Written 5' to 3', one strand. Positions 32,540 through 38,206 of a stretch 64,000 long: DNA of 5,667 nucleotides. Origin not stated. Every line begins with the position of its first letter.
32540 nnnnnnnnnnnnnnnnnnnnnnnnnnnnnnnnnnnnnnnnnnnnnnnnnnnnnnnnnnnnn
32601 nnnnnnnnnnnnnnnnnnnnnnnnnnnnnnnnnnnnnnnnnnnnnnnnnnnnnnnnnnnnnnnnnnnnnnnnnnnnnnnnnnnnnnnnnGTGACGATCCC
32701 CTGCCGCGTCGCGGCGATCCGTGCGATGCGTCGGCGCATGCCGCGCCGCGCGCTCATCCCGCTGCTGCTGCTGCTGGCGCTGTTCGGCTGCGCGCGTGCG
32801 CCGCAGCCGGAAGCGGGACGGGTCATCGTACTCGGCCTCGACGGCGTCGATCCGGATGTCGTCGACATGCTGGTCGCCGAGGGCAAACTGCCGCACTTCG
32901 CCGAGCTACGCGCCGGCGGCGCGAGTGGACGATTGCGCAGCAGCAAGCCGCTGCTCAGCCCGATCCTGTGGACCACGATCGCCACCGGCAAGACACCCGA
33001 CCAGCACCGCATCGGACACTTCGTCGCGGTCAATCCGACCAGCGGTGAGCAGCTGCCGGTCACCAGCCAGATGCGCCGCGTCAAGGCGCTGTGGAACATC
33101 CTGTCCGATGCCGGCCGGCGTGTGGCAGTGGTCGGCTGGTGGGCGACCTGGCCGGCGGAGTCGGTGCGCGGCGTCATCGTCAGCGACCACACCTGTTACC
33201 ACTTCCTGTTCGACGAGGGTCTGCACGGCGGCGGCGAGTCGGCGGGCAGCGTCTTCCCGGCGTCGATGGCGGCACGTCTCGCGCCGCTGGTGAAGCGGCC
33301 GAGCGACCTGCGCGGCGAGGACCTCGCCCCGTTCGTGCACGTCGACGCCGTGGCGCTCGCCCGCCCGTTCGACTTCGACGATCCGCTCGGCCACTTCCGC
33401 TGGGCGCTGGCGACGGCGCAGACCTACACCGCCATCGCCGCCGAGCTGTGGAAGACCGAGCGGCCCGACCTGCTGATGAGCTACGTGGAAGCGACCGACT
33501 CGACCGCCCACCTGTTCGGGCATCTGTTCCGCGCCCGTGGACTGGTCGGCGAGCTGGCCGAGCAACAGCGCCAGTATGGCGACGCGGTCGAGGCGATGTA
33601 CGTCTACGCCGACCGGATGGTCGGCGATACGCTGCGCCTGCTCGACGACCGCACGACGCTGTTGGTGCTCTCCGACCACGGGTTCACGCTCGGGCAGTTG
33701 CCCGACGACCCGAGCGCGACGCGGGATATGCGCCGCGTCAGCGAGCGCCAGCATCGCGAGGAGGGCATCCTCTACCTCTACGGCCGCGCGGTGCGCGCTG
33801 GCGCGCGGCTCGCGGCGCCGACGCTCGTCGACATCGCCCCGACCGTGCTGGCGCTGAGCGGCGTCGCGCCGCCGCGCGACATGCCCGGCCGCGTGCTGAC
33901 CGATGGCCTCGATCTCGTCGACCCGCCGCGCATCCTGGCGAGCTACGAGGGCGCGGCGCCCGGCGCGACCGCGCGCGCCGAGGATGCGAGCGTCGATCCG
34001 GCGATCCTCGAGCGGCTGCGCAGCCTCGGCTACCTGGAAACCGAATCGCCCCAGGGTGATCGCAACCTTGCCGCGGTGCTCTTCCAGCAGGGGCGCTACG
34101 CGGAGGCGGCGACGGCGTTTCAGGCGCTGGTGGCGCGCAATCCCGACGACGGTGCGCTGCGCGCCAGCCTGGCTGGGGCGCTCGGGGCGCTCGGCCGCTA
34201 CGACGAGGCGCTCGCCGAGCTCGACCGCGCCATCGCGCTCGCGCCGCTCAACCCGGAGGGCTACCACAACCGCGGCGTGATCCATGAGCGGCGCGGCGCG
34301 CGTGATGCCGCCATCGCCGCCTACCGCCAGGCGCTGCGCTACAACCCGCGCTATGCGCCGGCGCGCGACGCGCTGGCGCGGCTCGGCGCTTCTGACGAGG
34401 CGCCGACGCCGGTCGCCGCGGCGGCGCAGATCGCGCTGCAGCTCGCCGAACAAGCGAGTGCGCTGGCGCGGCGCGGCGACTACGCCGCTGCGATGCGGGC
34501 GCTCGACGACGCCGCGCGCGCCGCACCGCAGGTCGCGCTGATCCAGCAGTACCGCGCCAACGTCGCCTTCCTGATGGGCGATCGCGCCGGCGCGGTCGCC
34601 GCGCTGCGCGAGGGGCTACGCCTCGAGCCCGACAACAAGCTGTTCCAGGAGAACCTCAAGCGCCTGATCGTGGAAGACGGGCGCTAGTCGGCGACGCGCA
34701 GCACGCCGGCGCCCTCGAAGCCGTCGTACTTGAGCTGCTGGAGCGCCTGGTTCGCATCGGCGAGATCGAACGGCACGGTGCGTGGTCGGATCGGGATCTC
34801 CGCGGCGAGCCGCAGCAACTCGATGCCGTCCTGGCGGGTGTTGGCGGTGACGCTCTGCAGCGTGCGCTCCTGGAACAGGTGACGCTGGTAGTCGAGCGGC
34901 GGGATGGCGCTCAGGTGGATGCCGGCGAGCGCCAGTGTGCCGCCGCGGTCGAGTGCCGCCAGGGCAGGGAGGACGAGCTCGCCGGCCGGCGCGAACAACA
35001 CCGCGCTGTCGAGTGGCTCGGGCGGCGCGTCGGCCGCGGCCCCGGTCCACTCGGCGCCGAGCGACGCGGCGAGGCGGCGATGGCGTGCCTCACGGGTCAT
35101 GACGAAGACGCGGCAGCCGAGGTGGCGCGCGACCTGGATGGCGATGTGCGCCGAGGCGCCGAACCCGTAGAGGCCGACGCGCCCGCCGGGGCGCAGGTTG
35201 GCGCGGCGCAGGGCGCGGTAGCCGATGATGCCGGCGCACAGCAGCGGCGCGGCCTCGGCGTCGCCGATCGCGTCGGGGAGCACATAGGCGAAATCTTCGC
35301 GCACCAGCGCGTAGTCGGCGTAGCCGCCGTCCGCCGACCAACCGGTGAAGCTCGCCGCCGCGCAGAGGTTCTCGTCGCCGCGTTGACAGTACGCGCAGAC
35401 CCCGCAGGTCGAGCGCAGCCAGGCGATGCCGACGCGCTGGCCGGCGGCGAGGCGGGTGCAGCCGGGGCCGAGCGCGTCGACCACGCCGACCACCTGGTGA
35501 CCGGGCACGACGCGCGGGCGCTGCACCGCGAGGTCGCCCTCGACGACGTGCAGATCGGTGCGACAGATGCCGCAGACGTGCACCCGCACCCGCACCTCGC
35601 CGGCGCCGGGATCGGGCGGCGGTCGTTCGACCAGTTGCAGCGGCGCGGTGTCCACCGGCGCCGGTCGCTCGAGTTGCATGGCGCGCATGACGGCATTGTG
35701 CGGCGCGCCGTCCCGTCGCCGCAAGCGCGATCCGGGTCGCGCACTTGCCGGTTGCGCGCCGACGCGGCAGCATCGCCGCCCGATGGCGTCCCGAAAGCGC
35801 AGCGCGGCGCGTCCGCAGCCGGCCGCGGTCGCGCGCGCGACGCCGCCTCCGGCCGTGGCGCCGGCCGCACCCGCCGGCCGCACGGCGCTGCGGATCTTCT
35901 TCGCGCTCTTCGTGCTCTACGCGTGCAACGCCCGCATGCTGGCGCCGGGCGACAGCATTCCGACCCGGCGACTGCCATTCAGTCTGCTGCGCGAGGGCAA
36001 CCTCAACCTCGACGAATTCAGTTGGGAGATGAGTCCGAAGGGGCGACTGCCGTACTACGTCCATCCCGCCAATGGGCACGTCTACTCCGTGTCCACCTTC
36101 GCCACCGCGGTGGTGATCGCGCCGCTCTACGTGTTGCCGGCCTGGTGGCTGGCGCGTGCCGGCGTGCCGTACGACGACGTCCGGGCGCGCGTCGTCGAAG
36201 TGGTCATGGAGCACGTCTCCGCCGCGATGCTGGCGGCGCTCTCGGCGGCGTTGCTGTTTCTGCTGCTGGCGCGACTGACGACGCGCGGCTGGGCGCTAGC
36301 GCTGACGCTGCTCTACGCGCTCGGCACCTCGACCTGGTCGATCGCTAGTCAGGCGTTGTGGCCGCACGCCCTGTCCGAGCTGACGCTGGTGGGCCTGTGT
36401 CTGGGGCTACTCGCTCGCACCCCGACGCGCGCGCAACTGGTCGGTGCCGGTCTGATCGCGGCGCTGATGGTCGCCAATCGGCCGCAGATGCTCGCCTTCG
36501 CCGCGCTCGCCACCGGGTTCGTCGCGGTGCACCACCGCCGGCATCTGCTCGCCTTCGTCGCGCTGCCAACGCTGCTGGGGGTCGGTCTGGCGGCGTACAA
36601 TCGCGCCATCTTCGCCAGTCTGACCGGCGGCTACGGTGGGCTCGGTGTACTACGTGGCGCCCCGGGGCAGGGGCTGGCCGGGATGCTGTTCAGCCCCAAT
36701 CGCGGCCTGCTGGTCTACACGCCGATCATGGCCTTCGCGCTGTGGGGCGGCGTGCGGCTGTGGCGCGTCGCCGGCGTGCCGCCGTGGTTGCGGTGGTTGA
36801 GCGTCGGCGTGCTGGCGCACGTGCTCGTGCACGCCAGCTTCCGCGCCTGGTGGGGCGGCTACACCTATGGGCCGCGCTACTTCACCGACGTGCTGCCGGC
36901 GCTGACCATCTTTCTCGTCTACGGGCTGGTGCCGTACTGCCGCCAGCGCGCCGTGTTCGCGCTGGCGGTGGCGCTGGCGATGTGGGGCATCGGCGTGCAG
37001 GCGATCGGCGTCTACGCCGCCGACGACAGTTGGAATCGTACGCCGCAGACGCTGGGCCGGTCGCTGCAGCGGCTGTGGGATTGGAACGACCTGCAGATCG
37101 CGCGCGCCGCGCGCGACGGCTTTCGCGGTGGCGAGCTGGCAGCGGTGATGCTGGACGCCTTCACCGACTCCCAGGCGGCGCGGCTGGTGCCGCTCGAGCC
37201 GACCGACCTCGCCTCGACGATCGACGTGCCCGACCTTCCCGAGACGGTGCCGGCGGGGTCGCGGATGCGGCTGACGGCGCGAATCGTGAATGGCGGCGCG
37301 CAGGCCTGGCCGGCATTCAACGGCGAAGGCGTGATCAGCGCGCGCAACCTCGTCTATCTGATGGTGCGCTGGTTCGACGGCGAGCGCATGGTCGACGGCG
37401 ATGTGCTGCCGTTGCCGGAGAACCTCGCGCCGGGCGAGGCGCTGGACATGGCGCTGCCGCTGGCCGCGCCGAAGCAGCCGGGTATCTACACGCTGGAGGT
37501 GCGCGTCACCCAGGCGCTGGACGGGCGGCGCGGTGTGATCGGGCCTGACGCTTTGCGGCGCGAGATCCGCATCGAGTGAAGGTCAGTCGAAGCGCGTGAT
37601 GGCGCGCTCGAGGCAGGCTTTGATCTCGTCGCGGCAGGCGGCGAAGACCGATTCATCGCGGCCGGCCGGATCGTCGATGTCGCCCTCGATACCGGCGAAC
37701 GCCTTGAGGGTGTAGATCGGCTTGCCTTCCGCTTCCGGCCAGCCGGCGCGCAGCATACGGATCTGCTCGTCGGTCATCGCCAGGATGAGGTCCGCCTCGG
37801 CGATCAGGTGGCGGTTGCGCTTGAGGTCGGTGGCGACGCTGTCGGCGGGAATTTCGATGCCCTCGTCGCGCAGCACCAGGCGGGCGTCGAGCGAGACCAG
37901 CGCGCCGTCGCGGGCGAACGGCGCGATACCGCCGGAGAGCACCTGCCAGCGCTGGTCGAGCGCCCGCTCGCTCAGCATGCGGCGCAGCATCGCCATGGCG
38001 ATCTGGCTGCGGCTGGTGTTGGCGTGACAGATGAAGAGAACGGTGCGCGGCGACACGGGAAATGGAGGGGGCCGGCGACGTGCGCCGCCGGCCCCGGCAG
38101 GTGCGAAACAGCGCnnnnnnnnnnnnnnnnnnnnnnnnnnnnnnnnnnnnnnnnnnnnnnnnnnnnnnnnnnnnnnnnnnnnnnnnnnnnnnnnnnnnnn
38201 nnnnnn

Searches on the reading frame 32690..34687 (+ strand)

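Call 19: search_protein_families(library=pfam, proteins=[window:32690-34687:+], max_evalue=0.001)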
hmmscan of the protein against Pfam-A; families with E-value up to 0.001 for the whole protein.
window:32690-34687:+ (665 aa): 19 families
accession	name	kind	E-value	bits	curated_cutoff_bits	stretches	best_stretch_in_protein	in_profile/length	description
PF01663.27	Phosphodiest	-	6.1e-32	112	23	1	45-357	1-246/342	Type I phosphodiesterase / nucleotide pyrophosphatase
PF07719.23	TPR_2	-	1.2e-21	75.4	27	2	522-554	1-33/34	Tetratricopeptide repeat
PF13414.12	TPR_11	-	4.3e-16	58.7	26.8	1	500-535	6-41/42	TPR repeat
PF00515.34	TPR_1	-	2.7e-15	55.9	27.8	1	523-555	2-34/34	Tetratricopeptide repeat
PF13428.12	TPR_14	-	7.2e-15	54.5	23.5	2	490-529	3-42/44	Tetratricopeptide repeat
PF13181.12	TPR_8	-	2.7e-14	52.5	25.7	0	523-554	2-33/34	Tetratricopeptide repeat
PF13432.12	TPR_16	-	3.6e-12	46.9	32.7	2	460-522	3-65/65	Tetratricopeptide repeat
PF14559.12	TPR_19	-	1e-11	45.4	25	1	464-523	1-60/68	Tetratricopeptide repeat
PF13424.12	TPR_12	-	6.7e-07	29.9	30.1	2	458-518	7-75/77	Tetratricopeptide repeat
PF13431.12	TPR_17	-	6.7e-07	29.5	24.4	0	512-536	3-27/34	Tetratricopeptide repeat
PF13371.12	TPR_9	-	3.5e-06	27.4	35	1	503-563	10-69/73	Tetratricopeptide repeat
PF12569.14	NatA_aux_su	-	1.4e-05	24.7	33.3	0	499-548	203-252/515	N-terminal acetyltransferase A, auxiliary subunit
PF00884.28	Sulfatase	-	2.2e-05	24.4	25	1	302-392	208-301/301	Sulfatase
PF13374.12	TPR_10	-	4.8e-05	23.7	27.5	0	459-481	7-29/42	Tetratricopeptide repeat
PF13174.12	TPR_6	-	7.1e-05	23.6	26.3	0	460-486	6-32/33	Tetratricopeptide repeat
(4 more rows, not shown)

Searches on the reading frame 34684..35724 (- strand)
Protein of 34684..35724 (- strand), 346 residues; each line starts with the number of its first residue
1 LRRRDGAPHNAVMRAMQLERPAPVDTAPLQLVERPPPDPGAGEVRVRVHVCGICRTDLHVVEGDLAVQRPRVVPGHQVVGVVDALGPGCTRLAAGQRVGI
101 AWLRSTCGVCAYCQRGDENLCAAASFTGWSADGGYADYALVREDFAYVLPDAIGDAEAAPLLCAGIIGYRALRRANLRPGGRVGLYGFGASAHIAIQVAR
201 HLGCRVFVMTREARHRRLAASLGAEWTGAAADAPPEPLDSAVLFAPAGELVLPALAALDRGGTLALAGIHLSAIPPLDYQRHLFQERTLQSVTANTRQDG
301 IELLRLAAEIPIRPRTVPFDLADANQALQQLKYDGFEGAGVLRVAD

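Call 19: search_protein_families(library=pfam, proteins=[window:34684-35724:-], max_evalue=0.001)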
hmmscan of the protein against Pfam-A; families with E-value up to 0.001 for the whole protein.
window:34684-35724:- (346 aa): 2 families
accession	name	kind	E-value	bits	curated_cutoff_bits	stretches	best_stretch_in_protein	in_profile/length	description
PF08240.17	ADH_N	-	1.5e-28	99.5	23.5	1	40-151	1-104/104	Alcohol dehydrogenase GroES-like domain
PF00107.32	ADH_zinc_N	-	2.4e-11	44.1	31.8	1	193-308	4-128/129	Zinc-binding dehydrogenase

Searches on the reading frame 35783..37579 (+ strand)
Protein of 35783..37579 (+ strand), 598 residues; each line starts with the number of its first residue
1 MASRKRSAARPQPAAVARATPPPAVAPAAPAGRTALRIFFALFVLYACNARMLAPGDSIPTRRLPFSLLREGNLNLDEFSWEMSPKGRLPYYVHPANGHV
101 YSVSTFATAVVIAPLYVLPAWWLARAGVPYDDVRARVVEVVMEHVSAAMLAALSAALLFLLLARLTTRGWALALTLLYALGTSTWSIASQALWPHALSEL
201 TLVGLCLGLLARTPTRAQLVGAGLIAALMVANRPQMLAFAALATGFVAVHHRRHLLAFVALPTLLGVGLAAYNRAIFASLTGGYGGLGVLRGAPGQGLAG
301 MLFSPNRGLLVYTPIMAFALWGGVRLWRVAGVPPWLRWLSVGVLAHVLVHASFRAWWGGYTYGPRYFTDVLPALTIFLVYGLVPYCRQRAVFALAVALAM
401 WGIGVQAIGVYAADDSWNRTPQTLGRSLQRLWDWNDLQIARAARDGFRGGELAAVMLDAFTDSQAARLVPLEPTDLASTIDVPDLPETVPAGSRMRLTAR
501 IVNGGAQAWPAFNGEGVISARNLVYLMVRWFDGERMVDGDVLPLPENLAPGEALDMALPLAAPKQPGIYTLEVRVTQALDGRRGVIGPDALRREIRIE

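Call 4: search_protein_families(library=pfam, proteins=[window:35783-37579:+], max_evalue=0.01)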
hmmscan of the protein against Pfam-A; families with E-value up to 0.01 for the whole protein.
window:35783-37579:+ (598 aa): 1 family
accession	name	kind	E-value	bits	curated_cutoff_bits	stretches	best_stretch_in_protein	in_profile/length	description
PF16158.11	N_BRCA1_IG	-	0.006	17.6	28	0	487-577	6-92/108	Ig-like domain from next to BRCA1 gene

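Call 5: search_protein_families(library=ncbifam, proteins=[window:35783-37579:+], max_evalue=0.01)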
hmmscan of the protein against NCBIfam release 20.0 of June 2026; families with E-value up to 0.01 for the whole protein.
window:35783-37579:+ (598 aa): 1 family
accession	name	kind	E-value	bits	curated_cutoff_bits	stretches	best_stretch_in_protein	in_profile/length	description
NF047440.1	LA3751_2_3_fam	subfamily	3.2e-07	29.5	200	1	150-406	108-382/460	LA_3751/LA_3752 family putative glycosyltransferase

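Call 47: find_homologous_proteins(query=window:35783-37579:+, max_evalue=0.00001)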
Query window:35783-37579:+ (598 aa): 178 proteins with E <= 0.00001 among 8000 candidates; the best 120 are listed.
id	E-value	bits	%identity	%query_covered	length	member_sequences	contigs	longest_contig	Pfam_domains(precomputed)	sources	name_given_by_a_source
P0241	0.0e+0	1322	100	100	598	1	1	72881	-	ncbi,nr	ncbi:MAG: hypothetical protein SF182_04935 [Deltaproteobacteria bacterium]|nr:hypothetical protein [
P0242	0.0e+0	1084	82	100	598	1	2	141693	-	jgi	jgi:hypothetical protein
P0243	0.0e+0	1083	81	100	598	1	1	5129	-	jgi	jgi:hypothetical protein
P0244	0.0e+0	1023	79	100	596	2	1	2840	-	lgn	-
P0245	1.7e-247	841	68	94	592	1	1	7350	-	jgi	-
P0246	2.1e-238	811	66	94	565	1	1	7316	-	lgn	-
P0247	4.0e-224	764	60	100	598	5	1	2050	-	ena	-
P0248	4.7e-224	764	64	94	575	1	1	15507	-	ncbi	ncbi:MAG: hypothetical protein ABI629_06100 [bacterium]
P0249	2.1e-223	762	62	95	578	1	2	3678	-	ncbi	ncbi:MAG: hypothetical protein ACRERC_18045, partial [Candidatus Binatia bacterium]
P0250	8.2e-223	760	62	94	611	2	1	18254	-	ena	-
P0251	1.1e-222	759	60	99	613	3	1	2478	-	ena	-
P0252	9.9e-222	756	61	100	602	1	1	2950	-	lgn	-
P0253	1.1e-221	756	64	94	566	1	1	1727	-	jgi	jgi:hypothetical protein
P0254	3.1e-221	754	61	96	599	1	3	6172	-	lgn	-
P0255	3.8e-221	754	61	95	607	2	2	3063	-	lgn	-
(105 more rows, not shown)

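Call 57: predict_structure(alignment_id=A2)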
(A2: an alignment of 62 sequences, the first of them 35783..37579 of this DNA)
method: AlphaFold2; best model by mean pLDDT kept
length: 598 residues; sequences in the alignment: 62
mean_pLDDT: 89.4   pTM: 0.88
mean pLDDT of the five models: 89.4, 89.1, 89.0, 87.5, 87.4
residues with pLDDT >= 90: 423; 70-90: 131; 50-70: 18; < 50: 26
segments of 3 or more residues with pLDDT < 50: 1-9, 11-21, 26-28
pLDDT, mean of each block of 10 residues (from residue 1): 43 45 52 96 90 68 92 92 86 93 91 95 94 93 91 97 95 96 69 84 97 94 97 94 98 96 95 93 85 91 94 96 96 96 96 80 86 98 97 98 91 81 84 92 87 88 90 97 95 95 96 83 95 94 93 94 96 94 90 96
secondary structure, 60 per line:
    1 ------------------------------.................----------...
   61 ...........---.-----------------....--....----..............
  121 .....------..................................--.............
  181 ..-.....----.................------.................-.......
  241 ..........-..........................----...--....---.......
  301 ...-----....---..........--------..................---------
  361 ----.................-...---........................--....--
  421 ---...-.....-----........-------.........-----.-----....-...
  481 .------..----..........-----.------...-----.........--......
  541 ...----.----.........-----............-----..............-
elements in order: H31-47 H58-71 E93-96 E99-102 H107-125 H133-165 H168-182 H184-188 H193-209 H216-232 H234-250 H252-277 H287-290 H294-303 H309-312 H316-325 H334-351 H365-381 H389-412 H415-418 H428-432 H438-445 H453-461 H473-476 E478-481 E494-503 E524-532 E535-543 E553-561 E567-578 E584-597

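Call 59: fold_search(model_id=the predicted structure, library=pdb)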
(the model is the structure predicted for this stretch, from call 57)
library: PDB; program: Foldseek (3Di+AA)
matches with E <= 10: 1166; with E <= 0.001: 10
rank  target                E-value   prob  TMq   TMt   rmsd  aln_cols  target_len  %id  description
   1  8rc0_B                3.3e-04  0.97  0.14  0.06  22.6       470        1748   10  Structure of the human 20S U5 snRNP (released 2024-03-27)
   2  8r2d_D                3.5e-04  0.97  0.15  0.12  24.8       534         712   11  Integrator cleavage module assembly intermediate (released 2024-07-31)
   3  6vhi                  4.5e-04  1.00  0.14  0.65   5.4       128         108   21  Crystal structure of the human ILRUN Fw domain (released 2020-07-01)
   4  5vhv_A                4.5e-04  0.99  0.15  0.22  20.8       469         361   10  Pseudomonas fluorescens alkylpurine DNA glycosylase AlkC bound to DNA containing an oxocarbenium-intermediate analog (released 2017-10-25)
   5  7pks_g                4.5e-04  0.91  0.14  0.10  22.7       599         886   11  Structural basis of Integrator-mediated transcription regulation (released 2021-12-08)
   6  4f92                  6.4e-04  0.98  0.13  0.05  23.4       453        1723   10  Brr2 Helicase Region S1087L (released 2012-10-17)
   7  5m5p_A                7.0e-04  0.99  0.14  0.05  20.0       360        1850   12  S. cerevisiae spliceosomal helicase Brr2 (271-end) in complex with the Jab/MPN domain of S. cerevisiae Prp8 (released 2016-12-07)
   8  8rc4_g                7.6e-04  0.89  0.14  0.10  22.2       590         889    9  Structure of Integrator-PP2A complex (released 2024-02-07)
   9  3jcm_N                8.3e-04  0.94  0.15  0.06  23.7       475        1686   11  Cryo-EM structure of the spliceosomal U4/U6.U5 tri-snRNP (released 2016-02-24)
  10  7os2_B                9.5e-04  0.93  0.14  0.06  23.6       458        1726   10  Cryo-EM structure of Brr2 in complex with Jab1/MPN and C9ORF78 (released 2022-02-23)
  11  7os1_B                1.2e-03  0.96  0.13  0.05  24.0       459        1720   11  Cryo-EM structure of Brr2 in complex with Fbp21 (released 2022-02-23)
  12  9fmd_B                1.2e-03  0.89  0.13  0.05  23.9       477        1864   11  Integrative model of the human post-catalytic spliceosome (P-complex) (released 2024-07-10)
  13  8r0a_B                1.5e-03  0.87  0.14  0.06  22.8       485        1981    9  Cryo-EM structure of the cross-exon pre-B+5'ss complex (released 2024-05-22)
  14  4bgd_A                1.6e-03  0.94  0.15  0.06  23.2       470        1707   11  Crystal structure of Brr2 in complex with the Jab1/MPN domain of Prp8 (released 2013-05-29)
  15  5urj                  1.7e-03  0.92  0.14  0.06  22.4       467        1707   11  Crystal structure of human BRR2 in complex with T-3905516 (released 2017-07-19)
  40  8if8_C                4.6e-03  1.00  0.31  0.31   9.5       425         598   15  Arabinosyltransferase AftA (released 2023-05-31)
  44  8if8_B                5.0e-03  0.99  0.34  0.33  15.5       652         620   13  Arabinosyltransferase AftA (released 2023-05-31)
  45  9dlh                  5.2e-03  1.00  0.37  0.37   6.5       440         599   15  donor substrate analog-bound AftB (released 2025-06-25)
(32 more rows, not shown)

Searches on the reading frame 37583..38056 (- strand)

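Call 19: search_protein_families(library=pfam, proteins=[window:37583-38056:-], max_evalue=0.001)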
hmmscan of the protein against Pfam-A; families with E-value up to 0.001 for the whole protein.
window:37583-38056:- (157 aa): 1 family
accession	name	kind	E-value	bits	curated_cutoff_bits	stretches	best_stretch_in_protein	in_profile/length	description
PF01451.26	LMWPc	-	5.6e-21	75.7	23.2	1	6-150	1-141/144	Low molecular weight phosphotyrosine protein phosphatase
